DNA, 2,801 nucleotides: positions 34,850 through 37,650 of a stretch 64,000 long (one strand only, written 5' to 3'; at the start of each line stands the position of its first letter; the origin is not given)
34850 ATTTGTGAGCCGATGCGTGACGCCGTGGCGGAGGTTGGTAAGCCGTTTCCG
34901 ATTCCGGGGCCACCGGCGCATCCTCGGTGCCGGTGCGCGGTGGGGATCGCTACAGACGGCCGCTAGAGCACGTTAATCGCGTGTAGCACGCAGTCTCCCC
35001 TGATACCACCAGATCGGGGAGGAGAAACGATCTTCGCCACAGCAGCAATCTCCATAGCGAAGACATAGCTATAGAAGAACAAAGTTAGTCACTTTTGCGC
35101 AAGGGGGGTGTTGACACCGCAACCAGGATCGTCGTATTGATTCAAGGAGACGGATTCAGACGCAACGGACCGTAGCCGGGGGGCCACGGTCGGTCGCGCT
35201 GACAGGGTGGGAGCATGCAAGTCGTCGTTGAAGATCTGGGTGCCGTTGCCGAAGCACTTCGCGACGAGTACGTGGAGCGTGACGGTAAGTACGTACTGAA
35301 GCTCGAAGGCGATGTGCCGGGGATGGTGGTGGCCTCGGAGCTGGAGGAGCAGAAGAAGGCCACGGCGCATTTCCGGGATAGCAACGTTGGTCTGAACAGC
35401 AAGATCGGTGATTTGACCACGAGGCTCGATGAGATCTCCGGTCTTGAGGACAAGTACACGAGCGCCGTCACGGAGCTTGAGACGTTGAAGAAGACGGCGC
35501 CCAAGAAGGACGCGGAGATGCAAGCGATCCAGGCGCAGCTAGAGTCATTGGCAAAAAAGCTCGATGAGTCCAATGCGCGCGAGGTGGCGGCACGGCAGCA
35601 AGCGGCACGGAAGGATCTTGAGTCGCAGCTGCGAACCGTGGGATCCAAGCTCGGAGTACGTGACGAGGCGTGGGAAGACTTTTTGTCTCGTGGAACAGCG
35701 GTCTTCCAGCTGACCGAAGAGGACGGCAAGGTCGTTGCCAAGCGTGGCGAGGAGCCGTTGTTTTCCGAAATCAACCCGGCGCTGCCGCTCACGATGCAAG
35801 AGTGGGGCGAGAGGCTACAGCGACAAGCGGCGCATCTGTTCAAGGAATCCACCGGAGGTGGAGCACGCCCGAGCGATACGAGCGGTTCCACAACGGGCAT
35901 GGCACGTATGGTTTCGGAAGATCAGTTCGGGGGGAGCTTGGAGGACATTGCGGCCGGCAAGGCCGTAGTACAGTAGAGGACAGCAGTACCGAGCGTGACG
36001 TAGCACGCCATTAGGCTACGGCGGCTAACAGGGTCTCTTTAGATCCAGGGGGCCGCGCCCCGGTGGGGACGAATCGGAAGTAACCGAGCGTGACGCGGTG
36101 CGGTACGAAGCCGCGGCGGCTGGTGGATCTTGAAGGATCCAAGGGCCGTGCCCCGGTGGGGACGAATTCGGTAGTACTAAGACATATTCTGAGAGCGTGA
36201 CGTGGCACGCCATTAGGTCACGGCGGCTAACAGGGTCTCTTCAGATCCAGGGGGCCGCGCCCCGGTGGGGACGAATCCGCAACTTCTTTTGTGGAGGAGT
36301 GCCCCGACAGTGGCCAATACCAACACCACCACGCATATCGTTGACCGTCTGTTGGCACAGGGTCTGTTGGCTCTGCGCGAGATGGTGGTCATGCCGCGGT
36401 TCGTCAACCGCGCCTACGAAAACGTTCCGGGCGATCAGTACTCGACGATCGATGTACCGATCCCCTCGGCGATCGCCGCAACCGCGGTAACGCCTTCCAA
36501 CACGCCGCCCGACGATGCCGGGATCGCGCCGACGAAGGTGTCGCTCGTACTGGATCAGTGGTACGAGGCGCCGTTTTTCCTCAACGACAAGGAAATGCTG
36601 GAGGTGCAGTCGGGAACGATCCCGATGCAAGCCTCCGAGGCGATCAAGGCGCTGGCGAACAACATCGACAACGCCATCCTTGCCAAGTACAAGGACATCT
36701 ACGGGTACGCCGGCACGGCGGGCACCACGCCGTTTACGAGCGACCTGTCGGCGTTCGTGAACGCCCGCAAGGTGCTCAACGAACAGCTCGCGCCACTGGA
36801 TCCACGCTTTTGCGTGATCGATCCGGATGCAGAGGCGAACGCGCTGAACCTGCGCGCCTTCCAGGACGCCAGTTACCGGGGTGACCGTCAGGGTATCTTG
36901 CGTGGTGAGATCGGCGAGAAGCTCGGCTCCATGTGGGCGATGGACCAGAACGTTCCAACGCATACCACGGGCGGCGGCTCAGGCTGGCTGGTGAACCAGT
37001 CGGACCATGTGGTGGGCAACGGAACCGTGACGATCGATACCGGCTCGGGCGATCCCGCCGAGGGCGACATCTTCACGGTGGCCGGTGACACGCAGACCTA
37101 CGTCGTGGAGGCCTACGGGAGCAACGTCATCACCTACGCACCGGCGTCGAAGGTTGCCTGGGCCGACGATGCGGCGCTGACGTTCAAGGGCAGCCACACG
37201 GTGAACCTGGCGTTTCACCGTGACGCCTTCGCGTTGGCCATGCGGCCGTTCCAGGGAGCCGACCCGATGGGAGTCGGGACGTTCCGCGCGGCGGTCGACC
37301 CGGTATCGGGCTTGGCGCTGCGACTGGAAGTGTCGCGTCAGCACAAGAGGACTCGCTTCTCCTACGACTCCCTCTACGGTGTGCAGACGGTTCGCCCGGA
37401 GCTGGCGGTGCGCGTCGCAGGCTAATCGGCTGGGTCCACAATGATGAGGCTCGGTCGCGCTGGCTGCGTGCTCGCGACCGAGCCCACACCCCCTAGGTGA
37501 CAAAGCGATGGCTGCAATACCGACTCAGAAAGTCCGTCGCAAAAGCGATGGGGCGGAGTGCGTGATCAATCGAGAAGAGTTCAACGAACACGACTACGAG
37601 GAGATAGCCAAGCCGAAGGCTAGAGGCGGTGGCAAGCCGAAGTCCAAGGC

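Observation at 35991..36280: Tandem triplicated two-hairpin repeat immediately upstream of the major capsid gene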

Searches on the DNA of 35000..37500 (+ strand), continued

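Call 45: search_with_rna_model(model_id=R1, sources=[window, L001, L002, L003, L005, L007, L008, L009, L010, L011, L012, L015, L016, L018, L019, L021, L023, L024, L025, L026, L027, L028, L029, L031, L032, L033, L035, L036, L037, L038, L039, L040, L041, L042, L043, L044, L045, L047, L049, L051, L052, L053, L054, L056, L057, L058, L060, L061, L062, L063, L065, L066, L067, L068, L069, L070, L071, L073, L074, L075, L077, L078, L079, L080, L081, L082, L083, L084, L086, L087, L088, L089, L090, L092, L093, L094, L095, L096, L097, L098, L099, L100, L101, L102, L104, L106, L107, L108, L109, L110, L111, L112, L113, L116, L117, L118, L119, L120, L122, L123], max_evalue=10, make_alignment=true)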
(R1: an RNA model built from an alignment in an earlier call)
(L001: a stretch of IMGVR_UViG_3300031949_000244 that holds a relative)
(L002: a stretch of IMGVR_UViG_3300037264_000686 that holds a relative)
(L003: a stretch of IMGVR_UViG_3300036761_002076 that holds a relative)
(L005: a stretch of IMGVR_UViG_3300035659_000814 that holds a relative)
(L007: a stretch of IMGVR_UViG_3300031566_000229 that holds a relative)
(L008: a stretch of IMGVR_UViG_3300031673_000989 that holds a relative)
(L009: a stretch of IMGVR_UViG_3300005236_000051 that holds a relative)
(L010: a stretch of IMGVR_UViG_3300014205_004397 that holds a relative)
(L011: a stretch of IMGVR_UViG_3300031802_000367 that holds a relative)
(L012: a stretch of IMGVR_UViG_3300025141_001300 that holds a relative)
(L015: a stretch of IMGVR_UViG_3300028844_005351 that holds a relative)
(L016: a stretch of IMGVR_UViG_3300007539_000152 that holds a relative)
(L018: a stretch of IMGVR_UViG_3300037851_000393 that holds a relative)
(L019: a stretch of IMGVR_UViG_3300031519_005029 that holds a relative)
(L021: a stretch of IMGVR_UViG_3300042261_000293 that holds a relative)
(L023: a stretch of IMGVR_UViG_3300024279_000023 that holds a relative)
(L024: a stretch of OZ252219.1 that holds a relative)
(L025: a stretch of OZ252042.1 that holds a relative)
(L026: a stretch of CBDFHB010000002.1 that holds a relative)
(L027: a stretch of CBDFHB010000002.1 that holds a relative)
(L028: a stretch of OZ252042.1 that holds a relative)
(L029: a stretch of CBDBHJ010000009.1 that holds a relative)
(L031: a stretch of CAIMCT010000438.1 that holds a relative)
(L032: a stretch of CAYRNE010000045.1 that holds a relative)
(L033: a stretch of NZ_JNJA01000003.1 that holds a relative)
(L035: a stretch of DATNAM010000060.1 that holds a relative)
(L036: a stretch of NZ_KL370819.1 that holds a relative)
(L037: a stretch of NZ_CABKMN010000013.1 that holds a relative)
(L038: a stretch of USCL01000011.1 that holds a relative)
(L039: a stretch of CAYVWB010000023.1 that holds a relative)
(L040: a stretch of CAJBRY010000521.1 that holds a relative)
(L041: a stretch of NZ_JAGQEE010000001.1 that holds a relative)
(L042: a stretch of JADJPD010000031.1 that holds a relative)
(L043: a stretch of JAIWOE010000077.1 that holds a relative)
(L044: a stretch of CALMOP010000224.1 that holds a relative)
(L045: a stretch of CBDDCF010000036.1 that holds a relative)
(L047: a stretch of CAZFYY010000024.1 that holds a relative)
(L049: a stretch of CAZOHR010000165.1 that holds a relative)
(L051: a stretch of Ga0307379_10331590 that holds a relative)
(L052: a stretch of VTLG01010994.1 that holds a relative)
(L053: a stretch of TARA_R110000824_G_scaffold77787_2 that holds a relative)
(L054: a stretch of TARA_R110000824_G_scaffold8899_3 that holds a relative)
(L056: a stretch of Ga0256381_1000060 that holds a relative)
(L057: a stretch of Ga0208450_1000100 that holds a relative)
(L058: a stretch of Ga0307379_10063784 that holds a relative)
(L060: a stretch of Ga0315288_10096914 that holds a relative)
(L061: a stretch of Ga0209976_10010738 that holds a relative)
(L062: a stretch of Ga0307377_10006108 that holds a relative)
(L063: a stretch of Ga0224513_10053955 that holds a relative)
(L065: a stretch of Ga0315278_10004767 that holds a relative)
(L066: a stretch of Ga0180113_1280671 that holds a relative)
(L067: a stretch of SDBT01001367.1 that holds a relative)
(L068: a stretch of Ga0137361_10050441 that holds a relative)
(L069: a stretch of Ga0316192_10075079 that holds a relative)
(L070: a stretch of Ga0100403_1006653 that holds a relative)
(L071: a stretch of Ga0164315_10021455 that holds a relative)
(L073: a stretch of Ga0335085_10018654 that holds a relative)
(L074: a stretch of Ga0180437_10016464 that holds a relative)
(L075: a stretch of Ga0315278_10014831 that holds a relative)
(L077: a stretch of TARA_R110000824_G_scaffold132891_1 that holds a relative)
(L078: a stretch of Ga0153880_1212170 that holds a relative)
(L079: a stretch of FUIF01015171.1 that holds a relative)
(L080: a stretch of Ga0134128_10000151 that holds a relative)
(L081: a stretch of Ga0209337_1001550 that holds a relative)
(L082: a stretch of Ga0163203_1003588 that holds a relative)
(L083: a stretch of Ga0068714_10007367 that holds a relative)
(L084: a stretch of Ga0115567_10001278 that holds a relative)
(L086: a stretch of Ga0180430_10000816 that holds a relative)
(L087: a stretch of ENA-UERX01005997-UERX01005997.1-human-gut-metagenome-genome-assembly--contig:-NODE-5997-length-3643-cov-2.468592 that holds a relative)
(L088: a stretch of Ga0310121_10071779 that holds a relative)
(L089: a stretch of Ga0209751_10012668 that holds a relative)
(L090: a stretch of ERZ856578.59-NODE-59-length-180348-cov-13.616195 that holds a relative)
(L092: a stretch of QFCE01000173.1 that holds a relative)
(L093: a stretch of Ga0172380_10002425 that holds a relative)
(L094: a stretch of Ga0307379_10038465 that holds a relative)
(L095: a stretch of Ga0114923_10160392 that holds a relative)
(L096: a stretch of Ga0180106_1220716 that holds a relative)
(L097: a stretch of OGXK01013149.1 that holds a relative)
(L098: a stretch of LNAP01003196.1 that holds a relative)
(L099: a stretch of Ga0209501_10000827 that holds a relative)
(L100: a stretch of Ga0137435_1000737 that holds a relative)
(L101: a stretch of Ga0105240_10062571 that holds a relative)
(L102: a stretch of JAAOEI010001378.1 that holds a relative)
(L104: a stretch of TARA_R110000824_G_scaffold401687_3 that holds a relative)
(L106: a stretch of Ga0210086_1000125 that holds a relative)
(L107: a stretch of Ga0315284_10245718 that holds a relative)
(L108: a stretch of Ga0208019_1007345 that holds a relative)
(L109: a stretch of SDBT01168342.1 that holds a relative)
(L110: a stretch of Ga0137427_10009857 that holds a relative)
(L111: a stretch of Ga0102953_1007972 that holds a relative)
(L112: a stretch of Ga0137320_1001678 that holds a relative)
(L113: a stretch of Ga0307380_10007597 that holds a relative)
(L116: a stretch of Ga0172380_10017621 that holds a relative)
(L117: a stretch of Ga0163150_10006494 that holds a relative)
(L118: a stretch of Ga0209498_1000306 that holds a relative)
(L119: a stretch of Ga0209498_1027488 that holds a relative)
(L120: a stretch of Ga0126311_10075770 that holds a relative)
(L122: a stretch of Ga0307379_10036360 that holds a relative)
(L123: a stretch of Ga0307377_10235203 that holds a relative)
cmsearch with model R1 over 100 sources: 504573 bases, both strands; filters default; matches with E-value up to 10: 51.
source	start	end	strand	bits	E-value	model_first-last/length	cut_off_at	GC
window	35991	36080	+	85.6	2e-22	1-89/89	no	0.64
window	36193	36282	+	85.3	2.4e-22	1-89/89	no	0.67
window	36086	36173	+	83.8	7e-22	1-89/89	no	0.67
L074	1388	1474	+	82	2.3e-21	1-89/89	no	0.7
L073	1379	1468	+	76.1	1.3e-19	1-89/89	no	0.71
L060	1388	1476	+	73.2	8.6e-19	1-89/89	no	0.62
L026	2739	2831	+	51.8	1.7e-12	1-89/89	no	0.63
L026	2882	2974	+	49.4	8.4e-12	1-89/89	no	0.65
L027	2882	2974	+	49.4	8.4e-12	1-89/89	no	0.65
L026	2597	2688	+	45.2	1.4e-10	1-89/89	no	0.63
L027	2740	2831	+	45.2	1.4e-10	1-89/89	no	0.63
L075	1391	1481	+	39.5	6.8e-09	1-89/89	no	0.67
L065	1388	1475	+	28.5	1.1e-05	1-89/89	no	0.64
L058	1382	1465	+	26.8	3.7e-05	1-89/89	no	0.64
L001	2871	2949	+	26.4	4.6e-05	1-89/89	no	0.75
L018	2873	2951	+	21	0.0019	1-89/89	no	0.72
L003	2882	2963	+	20.6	0.0025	1-89/89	no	0.61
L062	1052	1136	+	19.6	0.0046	1-89/89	no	0.69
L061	645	715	+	19.6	0.0049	1-89/89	no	0.59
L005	2436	2513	+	19.4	0.0055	1-89/89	no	0.6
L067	1408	1476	+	17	0.028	1-89/89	no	0.48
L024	2878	2972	+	16.6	0.035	1-89/89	no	0.69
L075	2310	2393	+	14.7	0.13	1-89/89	no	0.7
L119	898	983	-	14.6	0.14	1-89/89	no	0.69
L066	817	887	+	14.2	0.18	1-89/89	no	0.63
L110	1294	1371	+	13.7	0.25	1-89/89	no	0.53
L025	2878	2972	+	13.4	0.3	1-89/89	no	0.72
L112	1292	1371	+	13.1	0.37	1-89/89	no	0.56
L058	541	611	+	12.5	0.55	1-89/89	no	0.59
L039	3373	3460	+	12.3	0.66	1-89/89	no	0.7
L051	240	323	+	12.1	0.73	1-89/89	no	0.68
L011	1440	1551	+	12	0.8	1-89/89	no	0.64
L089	1569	1677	-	11.2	1.4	1-89/89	no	0.64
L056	1081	1180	+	11.1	1.5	1-89/89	no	0.56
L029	2880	2964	+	11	1.5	1-89/89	no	0.68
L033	2163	2240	+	10.7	1.9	1-89/89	no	0.62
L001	2770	2825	+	10.7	1.9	1-89/89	no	0.7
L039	3936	4011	+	10.6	2.1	1-89/89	no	0.75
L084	2229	2260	-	10.5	2.1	33-64/89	no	0.44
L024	2134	2194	+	10.4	2.3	1-89/89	no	0.66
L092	1411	1486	-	10.4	2.4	1-89/89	no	0.68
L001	1499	1595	+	10.2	2.7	1-89/89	no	0.72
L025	4995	5096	+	10.1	2.9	1-89/89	no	0.73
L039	2993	3065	+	9.5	4.4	1-89/89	no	0.74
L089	1428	1439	+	9.5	4.4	66-77/89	no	0.92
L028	2101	2161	+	9.3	4.8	1-89/89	no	0.64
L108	2694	2777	+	8.7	7.5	1-89/89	no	0.61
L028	2878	2969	+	8.7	7.7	1-89/89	no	0.7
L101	1009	1088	+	8.6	8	1-89/89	no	0.76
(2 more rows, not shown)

Alignment A5: 51 matches aligned to the model, 196 columns, each read 5' to 3' on its own strand. Consensus structure (alignment columns), stored with it:
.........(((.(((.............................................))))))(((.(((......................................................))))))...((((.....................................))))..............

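Call 46: search_with_rna_model(model_id=R1, sources=[window, L074, L073, L060, L026, L075, L065, L058, L001, L018, L003, L062, L061, L005, L067, L024, L002, L051, L066, L007, L093, L089], max_evalue=0.01, make_alignment=true, show_alignments=0)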
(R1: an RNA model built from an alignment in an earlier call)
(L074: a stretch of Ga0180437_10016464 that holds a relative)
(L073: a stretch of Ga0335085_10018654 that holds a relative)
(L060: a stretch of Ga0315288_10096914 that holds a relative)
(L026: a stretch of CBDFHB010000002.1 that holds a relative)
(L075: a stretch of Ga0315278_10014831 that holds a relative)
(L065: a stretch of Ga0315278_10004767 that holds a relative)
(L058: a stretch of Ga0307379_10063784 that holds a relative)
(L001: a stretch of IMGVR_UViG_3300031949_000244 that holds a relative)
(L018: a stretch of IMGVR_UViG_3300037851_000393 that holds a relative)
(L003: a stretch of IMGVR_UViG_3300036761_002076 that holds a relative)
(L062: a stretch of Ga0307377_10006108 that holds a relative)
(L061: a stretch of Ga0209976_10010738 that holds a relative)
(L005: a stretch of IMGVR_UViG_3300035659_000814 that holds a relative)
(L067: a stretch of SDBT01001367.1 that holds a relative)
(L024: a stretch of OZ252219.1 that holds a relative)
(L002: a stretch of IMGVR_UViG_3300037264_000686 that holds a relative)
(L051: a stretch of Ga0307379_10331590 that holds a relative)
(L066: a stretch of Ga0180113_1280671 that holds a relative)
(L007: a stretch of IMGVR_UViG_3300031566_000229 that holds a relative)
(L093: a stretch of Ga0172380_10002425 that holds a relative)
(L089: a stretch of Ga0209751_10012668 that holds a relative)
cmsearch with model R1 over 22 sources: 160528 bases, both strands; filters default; matches with E-value up to 0.01: 19.
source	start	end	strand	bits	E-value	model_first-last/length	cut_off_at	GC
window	35991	36080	+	85.6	6.4e-23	1-89/89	no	0.64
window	36193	36282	+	85.3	7.6e-23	1-89/89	no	0.67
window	36086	36173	+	83.8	2.2e-22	1-89/89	no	0.67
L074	1388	1474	+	82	7.4e-22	1-89/89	no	0.7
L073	1379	1468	+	76.1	4e-20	1-89/89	no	0.71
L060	1388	1476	+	73.2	2.7e-19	1-89/89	no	0.62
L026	2739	2831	+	51.8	5.5e-13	1-89/89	no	0.63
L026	2882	2974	+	49.4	2.7e-12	1-89/89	no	0.65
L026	2597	2688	+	45.2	4.5e-11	1-89/89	no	0.63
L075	1391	1481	+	39.5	2.2e-09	1-89/89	no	0.67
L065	1388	1475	+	28.5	3.6e-06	1-89/89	no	0.64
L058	1382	1465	+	26.8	1.2e-05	1-89/89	no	0.64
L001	2871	2949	+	26.4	1.5e-05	1-89/89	no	0.75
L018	2873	2951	+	21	0.0006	1-89/89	no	0.72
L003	2882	2963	+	20.6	0.00078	1-89/89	no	0.61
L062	1052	1136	+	19.6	0.0015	1-89/89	no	0.69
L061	645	715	+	19.6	0.0016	1-89/89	no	0.59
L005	2436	2513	+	19.4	0.0018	1-89/89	no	0.6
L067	1408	1476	+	17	0.009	1-89/89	no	0.48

Alignment A6: 19 matches aligned to the model, 109 columns, each read 5' to 3' on its own strand. Consensus structure (alignment columns), stored with it:
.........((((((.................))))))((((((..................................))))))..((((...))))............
